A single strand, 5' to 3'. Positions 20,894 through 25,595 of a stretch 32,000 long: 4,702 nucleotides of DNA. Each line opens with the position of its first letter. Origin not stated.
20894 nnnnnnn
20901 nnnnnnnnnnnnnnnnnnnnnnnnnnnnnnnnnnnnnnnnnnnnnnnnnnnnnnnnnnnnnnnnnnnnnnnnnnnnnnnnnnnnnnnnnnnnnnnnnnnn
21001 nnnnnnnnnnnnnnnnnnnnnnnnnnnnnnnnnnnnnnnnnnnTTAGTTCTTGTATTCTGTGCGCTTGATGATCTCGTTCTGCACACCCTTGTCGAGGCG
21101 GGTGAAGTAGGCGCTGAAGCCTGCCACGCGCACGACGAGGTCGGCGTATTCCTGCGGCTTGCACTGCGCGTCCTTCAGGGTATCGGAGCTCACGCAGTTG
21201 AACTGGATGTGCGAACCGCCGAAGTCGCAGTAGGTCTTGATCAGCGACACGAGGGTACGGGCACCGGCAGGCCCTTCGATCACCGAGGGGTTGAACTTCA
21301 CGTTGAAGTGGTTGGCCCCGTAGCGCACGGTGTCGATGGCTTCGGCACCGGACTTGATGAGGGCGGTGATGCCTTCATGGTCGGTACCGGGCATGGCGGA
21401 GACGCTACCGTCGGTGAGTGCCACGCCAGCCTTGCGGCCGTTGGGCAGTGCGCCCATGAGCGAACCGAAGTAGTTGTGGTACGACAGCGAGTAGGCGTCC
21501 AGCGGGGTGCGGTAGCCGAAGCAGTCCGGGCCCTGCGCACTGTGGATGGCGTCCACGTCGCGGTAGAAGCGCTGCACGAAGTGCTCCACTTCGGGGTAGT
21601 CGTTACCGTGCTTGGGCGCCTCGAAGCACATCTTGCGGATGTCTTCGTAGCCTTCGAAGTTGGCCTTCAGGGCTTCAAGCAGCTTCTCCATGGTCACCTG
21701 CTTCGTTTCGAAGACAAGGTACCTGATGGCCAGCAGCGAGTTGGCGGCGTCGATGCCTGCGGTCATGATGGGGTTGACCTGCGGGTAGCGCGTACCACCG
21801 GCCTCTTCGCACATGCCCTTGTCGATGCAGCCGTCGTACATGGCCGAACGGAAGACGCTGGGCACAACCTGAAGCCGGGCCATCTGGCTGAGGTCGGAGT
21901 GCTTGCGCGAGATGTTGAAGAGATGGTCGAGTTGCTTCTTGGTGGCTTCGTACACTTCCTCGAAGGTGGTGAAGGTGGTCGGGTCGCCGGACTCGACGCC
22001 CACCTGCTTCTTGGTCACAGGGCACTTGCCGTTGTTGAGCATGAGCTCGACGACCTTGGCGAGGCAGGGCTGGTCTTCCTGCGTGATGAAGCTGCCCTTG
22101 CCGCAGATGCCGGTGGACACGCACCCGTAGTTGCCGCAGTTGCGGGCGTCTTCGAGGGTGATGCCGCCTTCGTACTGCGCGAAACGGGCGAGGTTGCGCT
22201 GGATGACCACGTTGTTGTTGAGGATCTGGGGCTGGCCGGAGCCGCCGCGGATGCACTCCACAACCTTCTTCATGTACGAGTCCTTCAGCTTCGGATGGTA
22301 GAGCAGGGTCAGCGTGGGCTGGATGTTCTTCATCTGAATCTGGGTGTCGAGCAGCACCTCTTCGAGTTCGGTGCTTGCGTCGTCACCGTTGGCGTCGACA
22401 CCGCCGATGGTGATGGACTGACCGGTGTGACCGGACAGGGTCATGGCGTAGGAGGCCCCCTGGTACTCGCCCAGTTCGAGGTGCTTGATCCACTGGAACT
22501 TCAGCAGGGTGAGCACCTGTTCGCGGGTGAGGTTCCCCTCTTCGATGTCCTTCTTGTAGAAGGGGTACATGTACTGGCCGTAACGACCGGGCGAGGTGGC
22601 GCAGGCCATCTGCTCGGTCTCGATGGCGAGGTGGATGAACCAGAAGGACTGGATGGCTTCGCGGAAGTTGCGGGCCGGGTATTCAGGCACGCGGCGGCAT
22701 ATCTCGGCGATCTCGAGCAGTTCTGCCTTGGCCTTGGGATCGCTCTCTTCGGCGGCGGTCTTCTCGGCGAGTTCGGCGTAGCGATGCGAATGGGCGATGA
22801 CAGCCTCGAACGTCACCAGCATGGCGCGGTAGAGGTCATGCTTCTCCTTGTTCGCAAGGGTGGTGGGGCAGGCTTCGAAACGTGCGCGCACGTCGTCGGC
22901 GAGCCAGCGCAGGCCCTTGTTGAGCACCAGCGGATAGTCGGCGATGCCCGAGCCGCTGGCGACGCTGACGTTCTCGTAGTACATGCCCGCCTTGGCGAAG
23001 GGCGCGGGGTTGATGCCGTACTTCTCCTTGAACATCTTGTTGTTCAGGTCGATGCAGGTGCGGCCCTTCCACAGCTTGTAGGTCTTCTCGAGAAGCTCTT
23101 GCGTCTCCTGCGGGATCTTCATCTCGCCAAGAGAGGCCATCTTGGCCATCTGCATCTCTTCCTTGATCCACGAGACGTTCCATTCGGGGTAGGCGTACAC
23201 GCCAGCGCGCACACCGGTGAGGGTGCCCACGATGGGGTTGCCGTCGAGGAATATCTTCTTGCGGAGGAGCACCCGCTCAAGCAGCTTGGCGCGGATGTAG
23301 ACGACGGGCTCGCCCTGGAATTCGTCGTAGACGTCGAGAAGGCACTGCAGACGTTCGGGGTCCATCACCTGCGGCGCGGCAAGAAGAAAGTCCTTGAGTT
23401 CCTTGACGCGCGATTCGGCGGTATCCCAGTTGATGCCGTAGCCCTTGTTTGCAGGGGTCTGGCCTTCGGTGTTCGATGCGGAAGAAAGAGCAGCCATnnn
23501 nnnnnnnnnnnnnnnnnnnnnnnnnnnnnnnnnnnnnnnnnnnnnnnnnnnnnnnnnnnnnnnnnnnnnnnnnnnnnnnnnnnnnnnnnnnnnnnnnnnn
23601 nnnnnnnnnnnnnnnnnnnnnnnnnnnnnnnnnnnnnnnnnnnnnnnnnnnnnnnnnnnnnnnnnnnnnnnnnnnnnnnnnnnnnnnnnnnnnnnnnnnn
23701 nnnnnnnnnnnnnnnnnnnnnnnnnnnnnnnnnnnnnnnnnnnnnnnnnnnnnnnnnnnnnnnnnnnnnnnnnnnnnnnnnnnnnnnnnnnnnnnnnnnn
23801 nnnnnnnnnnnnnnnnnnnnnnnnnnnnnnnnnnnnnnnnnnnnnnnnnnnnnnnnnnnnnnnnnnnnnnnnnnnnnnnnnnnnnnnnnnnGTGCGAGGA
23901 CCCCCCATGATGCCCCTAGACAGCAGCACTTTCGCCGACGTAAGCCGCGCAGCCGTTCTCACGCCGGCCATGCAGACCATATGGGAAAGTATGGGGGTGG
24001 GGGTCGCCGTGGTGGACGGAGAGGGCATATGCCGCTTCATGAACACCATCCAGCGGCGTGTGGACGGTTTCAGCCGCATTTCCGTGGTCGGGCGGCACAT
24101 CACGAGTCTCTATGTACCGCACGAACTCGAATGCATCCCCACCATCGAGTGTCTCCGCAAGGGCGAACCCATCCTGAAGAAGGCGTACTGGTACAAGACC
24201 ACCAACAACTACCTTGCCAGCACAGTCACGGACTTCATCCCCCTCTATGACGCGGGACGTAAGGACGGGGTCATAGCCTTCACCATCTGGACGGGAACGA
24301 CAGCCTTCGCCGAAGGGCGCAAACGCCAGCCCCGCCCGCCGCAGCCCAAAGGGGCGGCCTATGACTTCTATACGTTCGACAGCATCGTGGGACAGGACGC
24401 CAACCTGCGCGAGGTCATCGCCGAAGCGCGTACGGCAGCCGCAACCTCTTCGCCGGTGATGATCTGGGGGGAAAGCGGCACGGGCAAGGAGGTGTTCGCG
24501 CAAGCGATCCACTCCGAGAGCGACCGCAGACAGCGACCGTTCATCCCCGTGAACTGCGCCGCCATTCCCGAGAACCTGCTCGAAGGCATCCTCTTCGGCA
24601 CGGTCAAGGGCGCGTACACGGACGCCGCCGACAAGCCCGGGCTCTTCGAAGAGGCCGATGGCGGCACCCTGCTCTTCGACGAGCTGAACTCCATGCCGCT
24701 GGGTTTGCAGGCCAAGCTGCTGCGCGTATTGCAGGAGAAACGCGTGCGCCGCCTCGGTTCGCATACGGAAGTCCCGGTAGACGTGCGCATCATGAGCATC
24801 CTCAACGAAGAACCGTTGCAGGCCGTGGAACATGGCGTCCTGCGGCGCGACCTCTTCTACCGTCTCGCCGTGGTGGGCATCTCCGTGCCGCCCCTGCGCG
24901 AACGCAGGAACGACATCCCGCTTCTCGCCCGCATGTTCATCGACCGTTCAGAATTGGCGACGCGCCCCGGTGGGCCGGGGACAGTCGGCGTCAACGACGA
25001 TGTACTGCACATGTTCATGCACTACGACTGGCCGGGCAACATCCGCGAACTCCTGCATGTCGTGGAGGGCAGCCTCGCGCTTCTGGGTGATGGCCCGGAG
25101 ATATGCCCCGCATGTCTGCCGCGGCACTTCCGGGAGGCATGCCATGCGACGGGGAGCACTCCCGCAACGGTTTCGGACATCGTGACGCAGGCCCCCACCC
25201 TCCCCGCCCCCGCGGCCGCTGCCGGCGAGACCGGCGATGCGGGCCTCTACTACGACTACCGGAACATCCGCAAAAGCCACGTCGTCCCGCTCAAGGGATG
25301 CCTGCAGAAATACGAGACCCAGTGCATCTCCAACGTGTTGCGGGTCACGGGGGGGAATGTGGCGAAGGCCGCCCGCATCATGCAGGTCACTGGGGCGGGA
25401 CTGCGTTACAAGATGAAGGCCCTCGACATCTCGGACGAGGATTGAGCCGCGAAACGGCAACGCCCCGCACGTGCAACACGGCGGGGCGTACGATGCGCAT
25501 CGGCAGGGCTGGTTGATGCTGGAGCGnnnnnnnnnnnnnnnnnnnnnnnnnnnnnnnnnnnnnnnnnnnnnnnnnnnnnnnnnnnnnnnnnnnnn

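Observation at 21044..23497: Glycyl radical enzyme whose Cys loop is G-C-V-S: neither eliminase-type C-x-E nor PFL-type C-C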

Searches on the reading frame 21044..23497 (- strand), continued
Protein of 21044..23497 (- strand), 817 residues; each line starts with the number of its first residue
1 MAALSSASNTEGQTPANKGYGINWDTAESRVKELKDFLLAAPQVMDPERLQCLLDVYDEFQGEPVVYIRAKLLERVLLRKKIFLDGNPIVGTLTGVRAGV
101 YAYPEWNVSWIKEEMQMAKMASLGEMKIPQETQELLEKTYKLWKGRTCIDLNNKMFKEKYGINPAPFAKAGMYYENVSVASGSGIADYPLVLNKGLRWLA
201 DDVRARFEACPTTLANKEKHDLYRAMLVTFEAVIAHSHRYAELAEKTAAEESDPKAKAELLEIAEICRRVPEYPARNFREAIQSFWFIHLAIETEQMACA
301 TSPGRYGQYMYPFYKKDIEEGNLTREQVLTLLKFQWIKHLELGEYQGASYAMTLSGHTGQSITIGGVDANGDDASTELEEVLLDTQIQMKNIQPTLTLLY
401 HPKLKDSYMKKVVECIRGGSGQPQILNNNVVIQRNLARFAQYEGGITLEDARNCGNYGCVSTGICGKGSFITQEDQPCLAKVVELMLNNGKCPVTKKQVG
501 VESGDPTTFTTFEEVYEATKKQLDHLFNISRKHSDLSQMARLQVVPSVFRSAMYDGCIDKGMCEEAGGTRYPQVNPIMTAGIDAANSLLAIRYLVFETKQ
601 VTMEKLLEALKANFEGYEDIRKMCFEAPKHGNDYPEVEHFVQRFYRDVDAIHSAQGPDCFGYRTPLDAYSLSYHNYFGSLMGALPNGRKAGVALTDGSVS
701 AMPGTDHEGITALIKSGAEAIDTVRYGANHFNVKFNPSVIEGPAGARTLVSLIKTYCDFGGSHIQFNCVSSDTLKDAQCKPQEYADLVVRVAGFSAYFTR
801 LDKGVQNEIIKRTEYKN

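Call 82: search_protein_families(library=pfam, proteins=[L073:2888-4387:-, L073:4399-7086:+, L073:13746-14564:+, L073:16783-18072:-, L067:13691-15022:+, L067:14976-15890:+, L052:13753-14868:+, L052:14935-15540:+, L052:15540-16841:+, L080:13872-15116:+], max_evalue=0.001)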
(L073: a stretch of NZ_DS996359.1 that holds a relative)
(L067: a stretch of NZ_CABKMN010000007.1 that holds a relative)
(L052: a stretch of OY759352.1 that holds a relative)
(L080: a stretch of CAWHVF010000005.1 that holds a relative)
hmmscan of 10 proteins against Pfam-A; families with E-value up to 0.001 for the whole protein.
L073:2888-4387:- (499 aa): 1 family
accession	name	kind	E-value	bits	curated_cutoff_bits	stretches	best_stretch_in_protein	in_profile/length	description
PF09825.15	BPL_N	-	6.5e-07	29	24.2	1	62-105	50-93/283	Biotin-protein ligase, N terminal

L073:4399-7086:+ (895 aa): 6 families
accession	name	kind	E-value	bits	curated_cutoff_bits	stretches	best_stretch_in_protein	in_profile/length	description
PF00133.28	tRNA-synt_1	-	7.5e-142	473.4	22.7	1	27-573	2-414/414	tRNA synthetases class I (I, L, M and V)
PF08264.19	Anticodon_1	-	7.6e-40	136.6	25.1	1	617-764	2-146/148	Anticodon-binding domain of tRNA ligase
PF09334.17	tRNA-synt_1g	-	1e-25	90.8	20.1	2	55-203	8-138/391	tRNA synthetases class I (M)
PF10458.14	Val_tRNA-synt_C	-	3e-16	59.9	25.9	1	824-883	1-60/66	Valyl tRNA synthetase tRNA binding arm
PF13603.12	tRNA-synt_1_2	-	4.5e-12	46.3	25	1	253-311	86-144/185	Leucyl-tRNA synthetase, editing domain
PF01406.26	tRNA-synt_1e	-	1.3e-05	25.2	27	0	507-562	228-282/301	tRNA synthetases class I (C) catalytic domain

L073:13746-14564:+ (272 aa): 8 families
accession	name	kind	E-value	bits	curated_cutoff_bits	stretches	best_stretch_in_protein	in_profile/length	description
PF00881.29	Nitroreductase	-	2.1e-20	74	23.5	1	99-252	1-166/167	Nitroreductase family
PF12838.12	Fer4_7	-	4.2e-07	30.8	27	1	25-72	2-52/52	4Fe-4S dicluster domain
PF12837.12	Fer4_6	-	3.8e-06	27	25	1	55-73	6-24/24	4Fe-4S binding domain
PF00037.32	Fer4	-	1.1e-05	25.4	21.1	1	55-74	5-24/24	4Fe-4S binding domain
PF14512.11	TM1586_NiRdase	-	4.4e-05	23.6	27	0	180-258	63-137/215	Putative TM nitroreductase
PF13187.11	Fer4_9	-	0.0001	22.7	27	1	25-73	2-52/52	4Fe-4S dicluster domain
PF13484.11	Fer4_16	-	0.00027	22.1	30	1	58-76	2-20/66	4Fe-4S double cluster binding domain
PF12797.12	Fer4_2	-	0.00039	20.6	24.5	0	55-70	7-22/22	4Fe-4S binding domain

L073:16783-18072:- (429 aa): 1 family
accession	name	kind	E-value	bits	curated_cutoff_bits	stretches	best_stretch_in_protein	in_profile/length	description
PF01960.23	ArgJ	-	7.6e-138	459.8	32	1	46-429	2-377/377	ArgJ family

L067:13691-15022:+ (443 aa): 1 family
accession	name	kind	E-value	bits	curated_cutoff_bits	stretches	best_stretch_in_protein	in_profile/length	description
PF07690.21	MFS_1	-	1.9e-56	191.9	33.4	2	45-336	2-291/347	Major Facilitator Superfamily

L067:14976-15890:+ (304 aa): 7 families
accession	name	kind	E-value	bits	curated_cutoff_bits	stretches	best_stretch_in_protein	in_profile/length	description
PF00881.29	Nitroreductase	-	4e-20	73.1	23.5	1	130-284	1-167/167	Nitroreductase family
PF12837.12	Fer4_6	-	8.8e-08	32.2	25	1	86-104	6-24/24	4Fe-4S binding domain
PF12838.12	Fer4_7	-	1.7e-07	32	27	1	56-103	2-52/52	4Fe-4S dicluster domain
PF00037.32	Fer4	-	1.9e-07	31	21.1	1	86-105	5-24/24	4Fe-4S binding domain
PF13237.11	Fer4_10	-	1e-05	25.8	25.5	0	86-103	6-25/53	4Fe-4S dicluster domain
PF13187.11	Fer4_9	-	1.4e-05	25.4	27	1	55-104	1-52/52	4Fe-4S dicluster domain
PF12797.12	Fer4_2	-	0.0001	22.5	24.5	0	87-101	8-22/22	4Fe-4S binding domain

L052:13753-14868:+ (371 aa): 1 family
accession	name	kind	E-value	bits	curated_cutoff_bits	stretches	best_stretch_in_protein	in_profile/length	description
PF03480.18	DctP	-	1.5e-45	156.1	23.4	1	48-325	7-285/286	Bacterial extracellular solute-binding protein, family 7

L052:14935-15540:+ (201 aa): 1 family
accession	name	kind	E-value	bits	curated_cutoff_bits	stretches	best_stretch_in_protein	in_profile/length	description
PF04290.18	DctQ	-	4.5e-22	78.8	28.3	1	69-191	8-129/132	Tripartite ATP-independent periplasmic transporters, DctQ component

L052:15540-16841:+ (433 aa): 1 family
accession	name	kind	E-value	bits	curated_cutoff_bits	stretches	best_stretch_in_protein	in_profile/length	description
PF06808.19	DctM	-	3.1e-77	260.6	23.8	1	11-423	1-412/413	Tripartite ATP-independent periplasmic transporter, DctM component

L080:13872-15116:+ (414 aa): 3 families
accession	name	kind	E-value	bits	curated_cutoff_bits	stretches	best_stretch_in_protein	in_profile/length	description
PF07690.21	MFS_1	-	1.6e-51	175.8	33.4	2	26-279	2-253/347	Major Facilitator Superfamily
PF00083.30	Sugar_tr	-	1.3e-15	57.7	22.3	1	53-204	44-201/452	Sugar (and other) transporter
PF13347.12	MFS_2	-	4e-06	26.1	27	0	142-344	132-340/427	MFS/sugar transport protein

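Call 101: find_encoding_contigs(protein=P0126, flank=5000, max_places=2)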
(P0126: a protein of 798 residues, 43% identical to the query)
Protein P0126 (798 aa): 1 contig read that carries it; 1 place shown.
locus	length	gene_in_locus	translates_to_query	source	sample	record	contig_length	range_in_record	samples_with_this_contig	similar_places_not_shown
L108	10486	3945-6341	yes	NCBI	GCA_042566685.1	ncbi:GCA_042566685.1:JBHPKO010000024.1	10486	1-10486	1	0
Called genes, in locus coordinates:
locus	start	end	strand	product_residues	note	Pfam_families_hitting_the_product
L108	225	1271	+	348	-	PF02274:ADI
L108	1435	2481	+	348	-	PF19420:DDAH_eukar (faint), PF02274:ADI (weak)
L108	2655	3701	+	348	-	PF02274:ADI (weak)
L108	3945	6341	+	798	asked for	PF02901:PFL-like, PF01228:Gly_radical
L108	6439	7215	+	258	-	PF00005:ABC_tran, PF13191:AAA_16 (faint), PF13401:AAA_22 (faint)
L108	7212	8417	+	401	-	PF12704:MacB_PCD (weak), PF02687:FtsX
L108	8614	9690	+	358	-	PF00535:Glycos_transf_2, PF13641:Glyco_tranf_2_3, PF04138:GtrA_DPMS_TM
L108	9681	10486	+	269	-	PF02366:PMT (faint), PF13231:PMT_2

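Call 102: find_encoding_contigs(protein=P0124, flank=5000, max_places=2)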
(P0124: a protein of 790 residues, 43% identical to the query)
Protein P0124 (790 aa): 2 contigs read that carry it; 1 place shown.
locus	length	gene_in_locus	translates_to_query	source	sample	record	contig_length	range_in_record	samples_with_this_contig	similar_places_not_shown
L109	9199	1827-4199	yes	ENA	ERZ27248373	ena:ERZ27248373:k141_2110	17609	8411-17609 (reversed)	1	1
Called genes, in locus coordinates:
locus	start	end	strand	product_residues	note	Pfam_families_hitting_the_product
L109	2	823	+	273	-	?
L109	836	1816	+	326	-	PF13353:Fer4_12, PF04055:Radical_SAM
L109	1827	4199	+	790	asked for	PF02901:PFL-like, PF01228:Gly_radical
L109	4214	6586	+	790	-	PF02901:PFL-like, PF01228:Gly_radical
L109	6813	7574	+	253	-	PF00528:BPD_transp_1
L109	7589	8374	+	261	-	PF03193:RsgA_GTPase (faint), PF00005:ABC_tran, PF13304:AAA_21 (faint)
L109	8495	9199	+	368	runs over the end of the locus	PF13379:NMT1_2, PF09084:NMT1, PF04069:OpuAC, PF12974:Phosphonate-bd, PF16868:NMT1_3 (weak)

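Call 103: find_encoding_contigs(protein=P0122, flank=5000, max_places=2)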
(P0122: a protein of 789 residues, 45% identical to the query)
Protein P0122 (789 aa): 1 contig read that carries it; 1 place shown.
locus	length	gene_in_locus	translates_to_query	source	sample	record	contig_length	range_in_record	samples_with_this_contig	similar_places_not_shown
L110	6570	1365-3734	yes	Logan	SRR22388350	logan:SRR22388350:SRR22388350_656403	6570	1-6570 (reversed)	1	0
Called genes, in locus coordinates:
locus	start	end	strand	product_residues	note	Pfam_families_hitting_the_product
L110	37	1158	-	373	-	PF06050:HGD-D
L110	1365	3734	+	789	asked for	PF02901:PFL-like, PF01228:Gly_radical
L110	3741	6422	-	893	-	PF13298:LigD_N, PF01068:DNA_ligase_A_M, PF04679:DNA_ligase_A_C, PF21686:LigD_Prim-Pol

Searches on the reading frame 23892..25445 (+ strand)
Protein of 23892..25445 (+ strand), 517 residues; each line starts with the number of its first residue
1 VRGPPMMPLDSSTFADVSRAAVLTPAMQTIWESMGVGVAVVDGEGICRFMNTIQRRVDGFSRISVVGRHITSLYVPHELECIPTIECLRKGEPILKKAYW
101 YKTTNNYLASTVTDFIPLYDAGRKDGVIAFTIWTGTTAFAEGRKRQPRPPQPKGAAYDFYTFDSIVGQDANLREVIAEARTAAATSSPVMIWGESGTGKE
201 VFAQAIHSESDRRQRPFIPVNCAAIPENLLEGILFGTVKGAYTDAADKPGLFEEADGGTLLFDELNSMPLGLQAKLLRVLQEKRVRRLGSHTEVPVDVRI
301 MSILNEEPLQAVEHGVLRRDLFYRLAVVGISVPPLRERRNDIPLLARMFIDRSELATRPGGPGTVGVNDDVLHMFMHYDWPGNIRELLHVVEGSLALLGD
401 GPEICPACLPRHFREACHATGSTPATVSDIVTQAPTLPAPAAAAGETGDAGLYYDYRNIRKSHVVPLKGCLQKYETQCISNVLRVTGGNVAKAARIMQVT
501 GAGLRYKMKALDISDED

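Call 6: search_protein_families(library=pfam, proteins=[window:23892-25445:+])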
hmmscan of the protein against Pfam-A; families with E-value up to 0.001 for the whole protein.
window:23892-25445:+ (517 aa): 5 families
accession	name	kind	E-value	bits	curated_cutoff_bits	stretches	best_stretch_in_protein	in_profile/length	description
PF00158.32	Sigma54_activat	-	3.3e-60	203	20.2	1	165-330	1-167/168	Sigma-54 interaction domain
PF25601.1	AAA_lid_14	-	3.2e-17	62.6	27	1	336-418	1-79/87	AAA+ ATPase lid domain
PF14532.12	Sigma54_activ_2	-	7.4e-16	59.1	25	1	170-335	5-138/138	Sigma-54 interaction domain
PF02954.25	HTH_8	-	4.5e-08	33.1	22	1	475-510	6-41/42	Bacterial regulatory protein, Fis family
PF07728.20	AAA_5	-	2.5e-05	24.8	22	1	188-308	1-125/139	AAA domain (dynein-related subfamily)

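Call 44: search_protein_families(library=ncbifam, proteins=[window:23892-25445:+], max_evalue=0.01)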
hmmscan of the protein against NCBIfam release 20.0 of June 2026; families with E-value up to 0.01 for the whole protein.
window:23892-25445:+ (517 aa): 30 families (the best 25 are shown)
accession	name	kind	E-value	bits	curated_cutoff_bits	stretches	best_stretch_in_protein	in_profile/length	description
NF041552.1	TF_PrdR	equivalog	2.7e-92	310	795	2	26-418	135-519/577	sigma-54 dependent transcriptional regulator PrdR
TIGR01817.1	nifA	equivalog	1.2e-81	275.1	528.85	1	143-513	176-529/534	nif-specific transcriptional activator NifA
NF003451.0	PRK05022.1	equivalog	3.1e-78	263.7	476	1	162-514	189-511/512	nitric oxide reductase transcriptional regulator NorR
TIGR02915.1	PEP_resp_reg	equivalog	5.9e-74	249.5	502.6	1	161-407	137-380/445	PEP-CTERM-box response regulator transcription factor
NF008469.0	PRK11361.1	equivalog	9.3e-72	242.2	714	1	160-426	140-404/461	acetoacetate metabolism transcriptional regulator AtoC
TIGR02329.1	propionate_PrpR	equivalog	2.4e-70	237.6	499.2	1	160-393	209-445/526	propionate catabolism operon regulatory protein PrpR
NF050807.1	TransRegFlbDCaul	equivalog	4.9e-70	236.6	750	1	164-410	119-362/454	sigma-54-dependent transcriptional regulator FlbD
NF011695.0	PRK15115.1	equivalog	2.7e-69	234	763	1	163-398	135-368/445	two-component system response regulator GlrR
NF041906.1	V4R_TF_MobR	exception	2.2e-68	231.1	999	1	158-412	228-479/544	phenol degradation transcriptional regulator MobR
NF038308.1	RNA_repair_RtcR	equivalog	3.7e-68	230.7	650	1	161-428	178-451/530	RNA repair transcriptional activator RtcR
NF041946.1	LuxO_transreg_Vib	equivalog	6.5e-68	229.6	800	1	161-510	131-459/463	quorum-sensing sigma-54 dependent transcriptional regulator LuxO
TIGR01818.1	ntrC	equivalog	1.1e-67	228.9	558.6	1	163-510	134-462/463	nitrogen regulation protein NR(I)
TIGR02974.1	phageshock_pspF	equivalog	2.8e-65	220.8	443.55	1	165-509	1-334/336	phage shock protein operon transcriptional activator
NF011953.0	PRK15424.1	equivalog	4.9e-65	220.1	703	1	158-393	214-460/538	propionate catabolism operon regulatory protein PrpR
NF049963.1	RespRegFlgRCampy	domain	1.6e-63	215.1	750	1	166-407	137-375/429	fla regulon two-component system response regulator FlgR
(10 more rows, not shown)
